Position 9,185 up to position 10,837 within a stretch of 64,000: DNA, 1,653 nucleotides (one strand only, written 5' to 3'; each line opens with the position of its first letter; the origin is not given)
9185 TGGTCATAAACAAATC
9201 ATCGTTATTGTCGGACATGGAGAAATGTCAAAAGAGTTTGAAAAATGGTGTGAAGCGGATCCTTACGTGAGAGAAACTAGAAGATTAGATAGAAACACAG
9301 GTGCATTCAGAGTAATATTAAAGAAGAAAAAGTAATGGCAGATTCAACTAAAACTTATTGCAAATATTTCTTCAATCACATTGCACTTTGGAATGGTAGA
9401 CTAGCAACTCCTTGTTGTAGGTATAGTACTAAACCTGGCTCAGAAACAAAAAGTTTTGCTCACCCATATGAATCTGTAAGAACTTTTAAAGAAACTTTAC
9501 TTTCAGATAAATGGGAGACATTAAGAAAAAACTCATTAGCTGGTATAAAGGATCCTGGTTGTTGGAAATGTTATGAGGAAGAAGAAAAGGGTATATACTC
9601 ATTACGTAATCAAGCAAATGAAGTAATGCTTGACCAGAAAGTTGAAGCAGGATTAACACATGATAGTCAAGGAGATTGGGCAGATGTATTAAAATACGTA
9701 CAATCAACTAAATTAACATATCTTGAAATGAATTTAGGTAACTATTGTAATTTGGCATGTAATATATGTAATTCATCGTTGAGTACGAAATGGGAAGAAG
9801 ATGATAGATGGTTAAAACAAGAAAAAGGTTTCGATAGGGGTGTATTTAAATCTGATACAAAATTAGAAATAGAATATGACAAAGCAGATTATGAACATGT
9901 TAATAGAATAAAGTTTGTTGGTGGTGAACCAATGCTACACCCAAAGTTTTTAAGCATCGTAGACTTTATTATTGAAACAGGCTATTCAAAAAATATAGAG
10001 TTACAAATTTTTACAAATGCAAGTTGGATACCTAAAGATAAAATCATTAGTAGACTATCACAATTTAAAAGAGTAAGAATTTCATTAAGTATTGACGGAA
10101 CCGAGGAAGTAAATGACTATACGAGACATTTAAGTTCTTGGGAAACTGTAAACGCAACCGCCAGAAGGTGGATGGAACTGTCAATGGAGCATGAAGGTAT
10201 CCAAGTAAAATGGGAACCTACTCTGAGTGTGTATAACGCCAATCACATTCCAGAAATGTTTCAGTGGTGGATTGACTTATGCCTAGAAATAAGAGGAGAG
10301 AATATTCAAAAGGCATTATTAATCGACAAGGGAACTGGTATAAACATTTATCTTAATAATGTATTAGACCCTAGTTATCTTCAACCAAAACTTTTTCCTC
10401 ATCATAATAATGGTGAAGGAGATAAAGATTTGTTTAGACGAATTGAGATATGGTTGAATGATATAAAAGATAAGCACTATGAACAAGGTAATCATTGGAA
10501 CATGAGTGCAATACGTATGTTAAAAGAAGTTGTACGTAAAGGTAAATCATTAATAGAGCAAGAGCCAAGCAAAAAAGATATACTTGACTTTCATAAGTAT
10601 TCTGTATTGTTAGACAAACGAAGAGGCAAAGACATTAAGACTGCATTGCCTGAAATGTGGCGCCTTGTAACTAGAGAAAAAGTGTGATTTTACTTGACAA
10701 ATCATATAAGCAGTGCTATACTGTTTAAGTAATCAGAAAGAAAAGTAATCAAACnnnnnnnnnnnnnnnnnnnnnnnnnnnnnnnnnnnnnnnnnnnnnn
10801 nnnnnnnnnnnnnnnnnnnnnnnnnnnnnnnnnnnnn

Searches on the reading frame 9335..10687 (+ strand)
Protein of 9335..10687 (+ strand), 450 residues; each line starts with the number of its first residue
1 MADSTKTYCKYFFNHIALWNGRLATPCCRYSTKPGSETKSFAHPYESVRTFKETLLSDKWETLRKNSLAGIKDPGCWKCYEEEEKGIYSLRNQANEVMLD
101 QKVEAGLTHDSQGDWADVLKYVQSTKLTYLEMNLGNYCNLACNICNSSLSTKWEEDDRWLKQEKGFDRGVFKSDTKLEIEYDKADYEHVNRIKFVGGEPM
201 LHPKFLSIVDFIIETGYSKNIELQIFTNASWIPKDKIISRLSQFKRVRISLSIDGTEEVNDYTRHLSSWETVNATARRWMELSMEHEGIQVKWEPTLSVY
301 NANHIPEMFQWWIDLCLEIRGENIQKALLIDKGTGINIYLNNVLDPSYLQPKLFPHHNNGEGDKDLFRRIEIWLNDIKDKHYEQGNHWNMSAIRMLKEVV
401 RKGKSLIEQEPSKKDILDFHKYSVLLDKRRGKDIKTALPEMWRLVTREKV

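Call 8: search_protein_families(library=pfam, max_evalue=0.001, proteins=[window:9335-10687:+])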
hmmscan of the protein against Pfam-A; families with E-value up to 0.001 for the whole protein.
window:9335-10687:+ (450 aa): 1 family
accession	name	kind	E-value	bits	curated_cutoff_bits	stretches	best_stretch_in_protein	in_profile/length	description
PF04055.27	Radical_SAM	-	1.5e-11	45.2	29.5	1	132-279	1-136/166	Radical SAM superfamily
